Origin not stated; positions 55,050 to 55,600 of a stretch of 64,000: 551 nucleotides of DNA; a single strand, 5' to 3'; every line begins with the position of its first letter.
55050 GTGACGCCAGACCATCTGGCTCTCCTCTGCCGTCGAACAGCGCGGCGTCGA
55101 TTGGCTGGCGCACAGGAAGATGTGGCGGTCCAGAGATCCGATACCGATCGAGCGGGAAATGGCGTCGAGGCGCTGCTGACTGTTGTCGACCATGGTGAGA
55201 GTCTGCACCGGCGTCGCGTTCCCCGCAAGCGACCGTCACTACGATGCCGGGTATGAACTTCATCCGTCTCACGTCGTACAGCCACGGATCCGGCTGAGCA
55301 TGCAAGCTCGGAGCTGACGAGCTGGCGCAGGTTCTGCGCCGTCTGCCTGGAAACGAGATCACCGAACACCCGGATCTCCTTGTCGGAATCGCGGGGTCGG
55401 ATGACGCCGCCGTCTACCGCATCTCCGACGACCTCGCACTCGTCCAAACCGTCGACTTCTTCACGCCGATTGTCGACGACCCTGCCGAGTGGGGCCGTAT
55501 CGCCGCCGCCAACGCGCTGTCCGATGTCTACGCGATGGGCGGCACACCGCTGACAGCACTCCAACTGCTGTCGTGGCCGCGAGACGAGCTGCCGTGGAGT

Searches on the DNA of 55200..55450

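Call 66: search_rna_families(source=window, start=55200, end=55450, threshold=evalue, max_evalue=10)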
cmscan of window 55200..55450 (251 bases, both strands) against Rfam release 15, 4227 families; matches with E-value up to 10: 2.
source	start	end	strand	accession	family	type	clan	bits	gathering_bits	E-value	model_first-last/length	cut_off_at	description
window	55382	55423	-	RF04078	mir-1905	Gene; miRNA;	-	12.9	83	9.9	14-58/73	no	mir-1905 microRNA precursor family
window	55303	55450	+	RF02880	MH_s15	Gene; sRNA;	-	8.3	123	6.6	1-180/277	3'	Mesorhizobail RNA 15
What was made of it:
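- Tried and rejected: Rfam has no match for the SECIS region (call 66).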
